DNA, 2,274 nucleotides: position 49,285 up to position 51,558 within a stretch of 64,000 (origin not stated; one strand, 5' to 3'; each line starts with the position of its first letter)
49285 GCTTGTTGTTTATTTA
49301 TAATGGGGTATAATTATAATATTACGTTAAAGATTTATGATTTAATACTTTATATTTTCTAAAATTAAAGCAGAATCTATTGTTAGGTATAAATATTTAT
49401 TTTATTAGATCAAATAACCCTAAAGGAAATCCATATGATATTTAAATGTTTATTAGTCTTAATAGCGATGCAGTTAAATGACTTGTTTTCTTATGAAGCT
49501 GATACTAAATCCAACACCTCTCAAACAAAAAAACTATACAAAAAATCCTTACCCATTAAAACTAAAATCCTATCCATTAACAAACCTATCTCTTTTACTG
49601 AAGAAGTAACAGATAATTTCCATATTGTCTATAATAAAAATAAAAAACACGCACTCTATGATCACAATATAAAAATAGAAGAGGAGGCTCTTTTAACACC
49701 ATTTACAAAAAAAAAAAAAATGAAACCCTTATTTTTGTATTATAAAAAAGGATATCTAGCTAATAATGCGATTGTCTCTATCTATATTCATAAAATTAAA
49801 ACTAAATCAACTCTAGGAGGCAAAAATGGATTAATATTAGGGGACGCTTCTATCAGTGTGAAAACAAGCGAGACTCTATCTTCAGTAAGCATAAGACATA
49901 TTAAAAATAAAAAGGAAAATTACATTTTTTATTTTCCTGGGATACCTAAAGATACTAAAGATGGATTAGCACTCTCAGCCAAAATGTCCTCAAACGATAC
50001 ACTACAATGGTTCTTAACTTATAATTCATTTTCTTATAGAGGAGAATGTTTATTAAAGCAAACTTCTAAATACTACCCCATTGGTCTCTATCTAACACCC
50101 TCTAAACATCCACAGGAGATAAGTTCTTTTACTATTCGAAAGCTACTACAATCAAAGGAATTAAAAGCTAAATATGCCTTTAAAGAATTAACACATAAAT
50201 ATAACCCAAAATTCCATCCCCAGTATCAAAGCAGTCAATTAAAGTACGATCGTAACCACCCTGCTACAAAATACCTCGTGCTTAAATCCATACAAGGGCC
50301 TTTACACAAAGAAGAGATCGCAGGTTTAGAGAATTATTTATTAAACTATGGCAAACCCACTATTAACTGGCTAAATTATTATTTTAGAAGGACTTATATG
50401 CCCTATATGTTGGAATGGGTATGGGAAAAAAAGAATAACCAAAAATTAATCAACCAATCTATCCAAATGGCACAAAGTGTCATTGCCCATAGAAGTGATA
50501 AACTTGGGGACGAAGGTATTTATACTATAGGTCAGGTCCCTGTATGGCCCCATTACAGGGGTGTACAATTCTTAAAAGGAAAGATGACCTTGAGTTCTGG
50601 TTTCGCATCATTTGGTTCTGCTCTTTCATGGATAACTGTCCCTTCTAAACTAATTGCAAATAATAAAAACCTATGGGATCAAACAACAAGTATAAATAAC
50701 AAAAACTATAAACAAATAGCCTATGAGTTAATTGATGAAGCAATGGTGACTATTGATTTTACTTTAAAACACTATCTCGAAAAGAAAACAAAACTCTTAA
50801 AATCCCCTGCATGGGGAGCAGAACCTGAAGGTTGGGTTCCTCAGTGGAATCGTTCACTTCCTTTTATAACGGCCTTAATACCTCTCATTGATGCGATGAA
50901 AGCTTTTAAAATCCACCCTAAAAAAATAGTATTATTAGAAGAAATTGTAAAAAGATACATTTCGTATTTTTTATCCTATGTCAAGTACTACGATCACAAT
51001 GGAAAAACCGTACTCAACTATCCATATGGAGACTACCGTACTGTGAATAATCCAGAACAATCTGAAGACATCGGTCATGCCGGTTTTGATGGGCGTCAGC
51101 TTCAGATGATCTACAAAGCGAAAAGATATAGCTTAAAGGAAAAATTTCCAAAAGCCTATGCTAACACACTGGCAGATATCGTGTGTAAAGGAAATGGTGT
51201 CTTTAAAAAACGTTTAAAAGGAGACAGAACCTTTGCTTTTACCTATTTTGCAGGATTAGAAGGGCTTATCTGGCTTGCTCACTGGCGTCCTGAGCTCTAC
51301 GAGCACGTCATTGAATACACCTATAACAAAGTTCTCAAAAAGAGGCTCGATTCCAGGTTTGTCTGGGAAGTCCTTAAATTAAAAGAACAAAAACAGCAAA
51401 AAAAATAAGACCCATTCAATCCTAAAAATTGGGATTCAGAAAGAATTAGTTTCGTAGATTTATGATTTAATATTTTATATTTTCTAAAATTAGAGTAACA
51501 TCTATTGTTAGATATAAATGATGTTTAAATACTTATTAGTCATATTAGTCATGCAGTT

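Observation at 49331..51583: Tandemly duplicated promoter-plus-signal-peptide module driving two different secreted proteins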

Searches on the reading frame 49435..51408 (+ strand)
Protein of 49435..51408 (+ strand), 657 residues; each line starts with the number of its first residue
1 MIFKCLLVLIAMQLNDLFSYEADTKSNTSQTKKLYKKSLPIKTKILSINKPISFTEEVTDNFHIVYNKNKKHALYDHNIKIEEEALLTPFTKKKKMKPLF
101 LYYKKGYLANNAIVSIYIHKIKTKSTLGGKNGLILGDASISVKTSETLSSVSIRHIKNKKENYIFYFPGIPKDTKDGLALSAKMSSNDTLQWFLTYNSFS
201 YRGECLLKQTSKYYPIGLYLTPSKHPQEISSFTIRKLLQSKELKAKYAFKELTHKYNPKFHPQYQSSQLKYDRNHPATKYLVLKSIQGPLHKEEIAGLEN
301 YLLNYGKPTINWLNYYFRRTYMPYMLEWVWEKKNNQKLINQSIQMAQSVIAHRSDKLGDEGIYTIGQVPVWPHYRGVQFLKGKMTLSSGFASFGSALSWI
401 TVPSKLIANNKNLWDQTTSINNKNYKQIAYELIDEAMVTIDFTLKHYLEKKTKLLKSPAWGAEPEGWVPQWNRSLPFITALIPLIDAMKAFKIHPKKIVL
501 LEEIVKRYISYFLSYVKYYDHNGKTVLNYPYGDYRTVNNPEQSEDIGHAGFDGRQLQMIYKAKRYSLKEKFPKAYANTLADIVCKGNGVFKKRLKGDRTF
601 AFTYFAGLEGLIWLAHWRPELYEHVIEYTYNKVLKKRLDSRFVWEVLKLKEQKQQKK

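Call 5: search_protein_families(library=pfam, proteins=[window:49435-51408:+], max_evalue=0.01)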
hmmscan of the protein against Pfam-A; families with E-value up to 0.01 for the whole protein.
window:49435-51408:+ (657 aa): 0 families

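Call 7: find_homologous_proteins(query=window:49435-51408:+)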
Query window:49435-51408:+ (657 aa): 1 proteins with E <= 0.001 among 8000 candidates.
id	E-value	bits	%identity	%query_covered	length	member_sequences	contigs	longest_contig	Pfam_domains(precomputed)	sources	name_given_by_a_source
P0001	0.0e+0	1500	100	100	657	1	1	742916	-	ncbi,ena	-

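Call 10: find_encoding_contigs(protein=P0001, flank=10000, max_places=3)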
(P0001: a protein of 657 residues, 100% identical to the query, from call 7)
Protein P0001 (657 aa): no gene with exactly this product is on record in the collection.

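Call 18: search_protein_families(library=ncbifam, proteins=[window:49435-51408:+], max_evalue=0.001)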
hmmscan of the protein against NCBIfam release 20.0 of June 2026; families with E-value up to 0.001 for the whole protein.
window:49435-51408:+ (657 aa): 0 families

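Call 32: search_protein_representatives(protein=window:49435-51408:+)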
Query: 657 residues. Proteins with E-value up to 0.001 (for the whole library): 97; up to 1e-10: 41; up to 1e-30: 24. The best 97 are listed.
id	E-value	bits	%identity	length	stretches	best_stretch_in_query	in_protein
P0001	0.0e+00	1499.5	100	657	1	1-657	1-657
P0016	2.0e-90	320.6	42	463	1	277-653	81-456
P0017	2.8e-86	306.9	34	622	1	129-654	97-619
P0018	1.8e-81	291.0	35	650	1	175-652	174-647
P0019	3.5e-80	286.7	35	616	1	132-655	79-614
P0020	2.3e-71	257.6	38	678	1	269-653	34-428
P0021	3.4e-71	257.0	39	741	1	273-652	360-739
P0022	7.9e-71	255.9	39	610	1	259-652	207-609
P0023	7.4e-66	239.4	36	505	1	265-652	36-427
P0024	8.6e-63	229.3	32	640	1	179-653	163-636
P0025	3.0e-61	224.2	35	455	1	268-653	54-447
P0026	1.3e-56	208.9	35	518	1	272-652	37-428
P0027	4.9e-55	203.7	33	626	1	268-629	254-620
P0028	1.1e-53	199.2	33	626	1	177-651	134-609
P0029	1.7e-52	195.3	36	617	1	250-652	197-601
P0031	3.9e-48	180.9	32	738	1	281-647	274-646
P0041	1.3e-23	99.9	26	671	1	284-625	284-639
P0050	4.1e-12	61.9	24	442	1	286-644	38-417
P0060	6.5e-10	54.6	23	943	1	186-630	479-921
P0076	4.1e-07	45.4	23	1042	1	281-597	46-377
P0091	2.1e-05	39.7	25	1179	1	276-603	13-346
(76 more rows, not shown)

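Call 33: search_protein_families(library=pfam, proteins=[P0016, P0017, P0018, P0021, P0031, P0041, P0050, P0060, P0076, P0091], max_evalue=0.01)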
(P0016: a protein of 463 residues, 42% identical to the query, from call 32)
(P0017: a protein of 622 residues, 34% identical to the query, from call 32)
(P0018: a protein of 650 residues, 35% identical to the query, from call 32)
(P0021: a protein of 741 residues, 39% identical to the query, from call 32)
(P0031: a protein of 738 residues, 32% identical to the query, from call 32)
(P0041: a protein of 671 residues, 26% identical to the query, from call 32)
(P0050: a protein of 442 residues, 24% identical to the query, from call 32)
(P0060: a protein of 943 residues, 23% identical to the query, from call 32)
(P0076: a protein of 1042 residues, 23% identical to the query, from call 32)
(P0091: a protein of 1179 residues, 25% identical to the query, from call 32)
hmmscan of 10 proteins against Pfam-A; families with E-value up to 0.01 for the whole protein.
P0016 (463 aa): 0 families

P0017 (622 aa): 0 families

P0018 (650 aa): 0 families

P0021 (741 aa): 1 family
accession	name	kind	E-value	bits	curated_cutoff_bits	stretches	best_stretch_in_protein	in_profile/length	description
PF03781.23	FGE-sulfatase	-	3.5e-37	128.9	23.3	1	73-276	38-255/255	Sulfatase-modifying factor enzyme 1-like domain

P0031 (738 aa): 0 families

P0041 (671 aa): 0 families

P0050 (442 aa): 0 families

P0060 (943 aa): 4 families
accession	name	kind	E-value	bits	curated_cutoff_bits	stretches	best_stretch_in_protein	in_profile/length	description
PF07833.16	Cu_amine_oxidN1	-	4.7e-19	68.8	24.2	1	232-321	10-102/108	Copper amine oxidase N-terminal domain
PF00754.31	F5_F8_type_C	-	6.4e-18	65.5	28.2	1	65-162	13-115/127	F5/8 type C domain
PF22633.2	F5_F8_type_C_2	-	1.2e-12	48.7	27.8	1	69-157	2-91/91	NedA-like, galactose-binding domain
PF10547.14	P22_AR_N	-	0.0061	17.2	30.7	0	286-315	4-33/115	P22_AR N-terminal domain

P0076 (1042 aa): 5 families
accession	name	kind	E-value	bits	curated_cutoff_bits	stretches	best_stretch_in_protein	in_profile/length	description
PF00754.31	F5_F8_type_C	-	5.4e-17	62.5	28.2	1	674-790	3-127/127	F5/8 type C domain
PF22633.2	F5_F8_type_C_2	-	1.6e-14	54.7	27.8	1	688-773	2-90/91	NedA-like, galactose-binding domain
PF19077.6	Big_13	-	9.7e-07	29.7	27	0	932-963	69-99/102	Bacterial Ig-like domain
PF13290.12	CHB_HEX_C_1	-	0.00012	22.4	22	1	812-871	6-65/67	Chitobiase/beta-hexosaminidase C-terminal domain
PF12733.13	Cadherin-like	-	0.0053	17.6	24.2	0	920-962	45-86/89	Cadherin-like beta sandwich domain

P0091 (1179 aa): 2 families
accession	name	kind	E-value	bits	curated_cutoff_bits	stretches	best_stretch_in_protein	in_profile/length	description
PF00754.31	F5_F8_type_C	-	8.2e-22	78.1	28.2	1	718-827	2-122/127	F5/8 type C domain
PF22633.2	F5_F8_type_C_2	-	2e-18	67.2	27.8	1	732-818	1-91/91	NedA-like, galactose-binding domain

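Call 34: predict_structure(protein=window:49435-51408:+)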
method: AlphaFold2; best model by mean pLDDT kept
length: 657 residues; sequences in the alignment: 1
mean_pLDDT: 33.5   pTM: 0.29
mean pLDDT of the five models: 33.5, 31.1, 30.7, 29.0, 28.2
residues with pLDDT >= 90: 0; 70-90: 3; 50-70: 35; < 50: 619
segments of 3 or more residues with pLDDT < 50: 17-433, 438-480, 506-657
pLDDT, mean of each block of 10 residues (from residue 1): 58 51 27 24 24 27 28 24 23 27 26 27 25 27 28 25 28 33 37 37 36 28 28 29 29 24 25 27 27 35 32 31 32 36 34 31 26 25 26 32 34 37 43 48 44 30 29 41 53 64 52 37 31 27 30 36 36 37 36 32 34 38 41 40 43 42
secondary structure, 60 per line:
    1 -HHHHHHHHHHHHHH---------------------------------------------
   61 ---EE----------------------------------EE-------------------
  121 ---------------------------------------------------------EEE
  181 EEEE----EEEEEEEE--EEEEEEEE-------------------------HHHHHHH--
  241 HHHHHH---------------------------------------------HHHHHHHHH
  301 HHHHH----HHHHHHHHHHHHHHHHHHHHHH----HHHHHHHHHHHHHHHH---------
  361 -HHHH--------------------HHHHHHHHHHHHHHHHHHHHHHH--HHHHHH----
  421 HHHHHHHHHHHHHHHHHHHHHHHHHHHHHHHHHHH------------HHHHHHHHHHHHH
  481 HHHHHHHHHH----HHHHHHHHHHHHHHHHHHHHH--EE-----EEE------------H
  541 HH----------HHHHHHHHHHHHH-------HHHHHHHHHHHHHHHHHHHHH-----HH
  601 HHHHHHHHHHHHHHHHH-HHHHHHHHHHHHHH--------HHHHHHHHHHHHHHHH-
elements in order: H2-15 E178-184 E189-196 E199-206 H232-238 H241-246 H292-305 H310-331 H336-351 H362-365 H386-408 H411-416 H421-455 H468-490 H495-515 E525-527 H553-565 H573-593 H599-617 H619-632 H641-656

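Call 36: search_solved_structures(query=A3, max_evalue=1)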
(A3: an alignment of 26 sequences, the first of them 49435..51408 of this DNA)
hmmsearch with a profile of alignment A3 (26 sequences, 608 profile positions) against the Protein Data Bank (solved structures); distinct sequences matched with E-value up to 1: 0.

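Call 44: predict_structure(alignment_id=A3)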
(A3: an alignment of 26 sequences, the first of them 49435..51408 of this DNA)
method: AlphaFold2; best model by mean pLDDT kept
length: 657 residues; sequences in the alignment: 26
mean_pLDDT: 76.7   pTM: 0.76
mean pLDDT of the five models: 76.7, 76.0, 75.8, 74.5, 74.0
residues with pLDDT >= 90: 283; 70-90: 156; 50-70: 96; < 50: 122
segments of 3 or more residues with pLDDT < 50: 1-74, 84-95, 123-127, 226-230, 243-268
pLDDT, mean of each block of 10 residues (from residue 1): 41 39 33 35 33 38 42 52 42 54 69 71 51 80 75 74 70 72 80 79 73 70 52 60 42 37 46 83 95 98 88 73 97 96 95 83 76 68 71 91 98 96 96 98 97 95 92 95 99 98 98 97 97 90 93 96 96 98 88 90 82 95 93 88 96 78
secondary structure, 60 per line:
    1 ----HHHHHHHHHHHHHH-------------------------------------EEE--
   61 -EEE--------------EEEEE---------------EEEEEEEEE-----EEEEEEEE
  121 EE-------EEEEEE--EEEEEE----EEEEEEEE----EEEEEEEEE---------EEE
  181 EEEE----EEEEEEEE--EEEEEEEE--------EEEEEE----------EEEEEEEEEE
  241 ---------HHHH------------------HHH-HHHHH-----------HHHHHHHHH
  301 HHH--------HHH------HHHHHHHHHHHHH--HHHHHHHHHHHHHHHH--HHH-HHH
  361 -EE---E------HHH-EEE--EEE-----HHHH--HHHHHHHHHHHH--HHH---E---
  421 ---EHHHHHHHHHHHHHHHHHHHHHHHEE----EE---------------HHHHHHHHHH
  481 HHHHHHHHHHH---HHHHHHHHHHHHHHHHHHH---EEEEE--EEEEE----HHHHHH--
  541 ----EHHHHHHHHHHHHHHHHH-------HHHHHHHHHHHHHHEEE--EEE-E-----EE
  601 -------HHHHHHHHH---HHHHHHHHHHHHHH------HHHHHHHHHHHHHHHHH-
elements in order: H5-18 E56-58 E62-64 E79-83 E99-107 E113-122 E130-135 E138-143 E148-155 E160-168 E178-184 E189-196 E199-206 E215-220 E231-240 H250-253 H276-280 H292-303 H321-333 H336-351 E378-380 E383-385 H391-394 H397-408 H425-447 H471-491 H495-513 E517-521 E524-528 H533-538 H546-562 H570-583 E584-586 E589-591 H608-616 H620-633 H640-656

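Call 46: fold_search(model_id=the predicted structure, library=pdb)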
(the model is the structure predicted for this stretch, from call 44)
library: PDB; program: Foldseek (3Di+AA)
matches with E <= 10: 1390; with E <= 0.001: 72
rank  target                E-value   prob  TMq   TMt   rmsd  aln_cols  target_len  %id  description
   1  8ho7_A                2.2e-06  1.00  0.28  0.23  19.2       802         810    9  The cryo-EM structure of cellobiose phosphorylase from Clostridium thermocellum (released 2023-12-13)
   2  5zbt                  4.4e-06  1.00  0.19  0.53   6.4       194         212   13  Structure of legume lectin-like domain from Entamoeba histolytica (released 2019-02-20)
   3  8ho8_A                4.6e-06  1.00  0.27  0.23  18.5       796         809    9  The cryo-EM structure of cellobiose phosphorylase from Clostridium thermocellum in complex with cellobiose (released 2023-12-13)
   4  8ho9_A                1.1e-05  1.00  0.27  0.23  18.4       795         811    9  The cryo-EM structure of cellobiose phosphorylase from Clostridium thermocellum (cysteine-to-serine varient) (released 2023-12-13)
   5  2cqs_A                1.2e-05  1.00  0.27  0.23  18.8       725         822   10  Crystal Structure of Cellvibrio gilvus Cellobiose Phosphorylase Crystallized from Ammonium Sulfate (released 2006-05-16)
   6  3s4c                  2.2e-05  1.00  0.27  0.22  18.1       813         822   10  Lactose phosphorylase in complex with sulfate (released 2012-06-27)
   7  5o0s                  2.9e-05  1.00  0.32  0.28  17.9       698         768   11  Crystal structure of txGH116 (beta-glucosidase from Thermoanaerobacterium xylolyticum) in complex with unreacted beta Cy (released 2017-08-09)
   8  3rrs_A                3.1e-05  1.00  0.26  0.22  18.9       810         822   10  Crystal structure analysis of cellobiose phosphorylase from Cellulomonas uda (released 2012-05-09)
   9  5fjs_A                3.2e-05  1.00  0.33  0.30  16.9       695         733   11  Bacterial beta-glucosidase reveals the structural and functional basis of genetic defects in human glucocerebrosidase  (released 2016-05-11)
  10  7w2t_B                3.8e-05  1.00  0.33  0.29  17.8       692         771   11  Crystal structure of TxGH116 E730Q mutant from Thermoanaerobacterium xylanolyticum with glucose (released 2022-04-06)
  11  3act_A                3.9e-05  1.00  0.28  0.23  17.9       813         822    9  Crystal Structure of Cellvibrio gilvus Cellobiose Phosphorylase Histidine mutant (released 2010-12-22)
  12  5t7p_A                4.3e-05  1.00  0.17  0.41   7.5       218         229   10  Crystal structure of Pisum arvense lectin (PAL) complexed with X-Man (released 2017-08-09)
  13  5bvu                  4.3e-05  1.00  0.32  0.29  17.8       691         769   12  Crystal structure of Thermoanaerobacterium xylolyticum GH116 beta-glucosidase (released 2016-05-18)
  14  7w2v                  5.8e-05  1.00  0.32  0.28  17.9       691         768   11  Crystal structure of TxGH116 R786A mutant from Thermoanaerobacterium xylanolyticum with glucose (released 2022-04-06)
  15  3afj_A                6.7e-05  1.00  0.28  0.23  18.2       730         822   10  Crystal Structure of Cellvibrio gilvus Cellobiose Phosphorylase triple mutant (released 2011-03-23)
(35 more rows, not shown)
